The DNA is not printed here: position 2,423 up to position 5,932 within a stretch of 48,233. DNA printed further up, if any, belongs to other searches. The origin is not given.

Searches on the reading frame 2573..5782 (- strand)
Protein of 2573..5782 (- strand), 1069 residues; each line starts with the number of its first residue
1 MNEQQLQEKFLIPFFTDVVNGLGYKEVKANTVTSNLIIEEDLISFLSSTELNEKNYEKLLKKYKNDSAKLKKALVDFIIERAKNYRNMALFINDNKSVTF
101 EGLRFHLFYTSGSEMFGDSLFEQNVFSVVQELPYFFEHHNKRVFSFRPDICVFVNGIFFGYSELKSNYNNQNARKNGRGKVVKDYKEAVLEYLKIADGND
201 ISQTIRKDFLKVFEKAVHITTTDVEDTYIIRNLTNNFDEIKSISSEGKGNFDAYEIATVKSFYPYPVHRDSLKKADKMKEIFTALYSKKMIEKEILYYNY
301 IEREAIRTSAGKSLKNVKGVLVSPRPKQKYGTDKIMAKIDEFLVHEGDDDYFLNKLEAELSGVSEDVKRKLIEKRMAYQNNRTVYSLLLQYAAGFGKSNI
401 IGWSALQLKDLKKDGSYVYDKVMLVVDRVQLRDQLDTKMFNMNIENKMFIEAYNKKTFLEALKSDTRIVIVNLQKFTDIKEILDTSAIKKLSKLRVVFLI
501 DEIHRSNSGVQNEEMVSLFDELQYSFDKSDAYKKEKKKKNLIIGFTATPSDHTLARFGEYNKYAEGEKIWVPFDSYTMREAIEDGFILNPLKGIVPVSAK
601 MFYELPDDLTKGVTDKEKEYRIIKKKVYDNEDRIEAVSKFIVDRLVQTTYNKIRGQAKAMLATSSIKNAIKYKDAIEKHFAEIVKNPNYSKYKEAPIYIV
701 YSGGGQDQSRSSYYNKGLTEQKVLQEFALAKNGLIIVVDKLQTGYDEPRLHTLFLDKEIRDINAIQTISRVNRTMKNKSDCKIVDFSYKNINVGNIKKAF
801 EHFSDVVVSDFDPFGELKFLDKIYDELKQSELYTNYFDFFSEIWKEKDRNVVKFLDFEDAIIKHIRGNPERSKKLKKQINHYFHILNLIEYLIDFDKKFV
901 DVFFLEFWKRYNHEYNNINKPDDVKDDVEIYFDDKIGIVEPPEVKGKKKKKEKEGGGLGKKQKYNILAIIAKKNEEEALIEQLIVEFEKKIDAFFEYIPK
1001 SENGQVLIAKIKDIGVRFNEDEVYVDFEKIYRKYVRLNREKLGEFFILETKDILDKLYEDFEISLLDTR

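Call 48: search_protein_families(library=pfam, proteins=[window:2573-5782:-], max_evalue=0.001)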
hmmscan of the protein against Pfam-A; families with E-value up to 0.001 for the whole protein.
window:2573-5782:- (1069 aa): 5 families
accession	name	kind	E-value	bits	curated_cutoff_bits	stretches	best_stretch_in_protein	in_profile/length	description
PF18766.7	SWI2_SNF2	-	6.1e-18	65.7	26.7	1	393-589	27-187/221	SWI2/SNF2 ATPase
PF04851.21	ResIII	-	1.5e-15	57.9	22.5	1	323-550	3-163/164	Type III restriction enzyme, res subunit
PF22679.2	T1R_D3-like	-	8.7e-14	52.7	27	1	730-786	99-156/158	Type I restriction enzyme subunit R domain 3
PF00270.35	DEAD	-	4.5e-08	33.4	26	1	386-554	16-164/167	DEAD/DEAH box helicase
PF04313.20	HSDR_N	-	0.00011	22.6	25.1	1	1-171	2-149/198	Type I restriction enzyme R protein N terminus (HSDR_N)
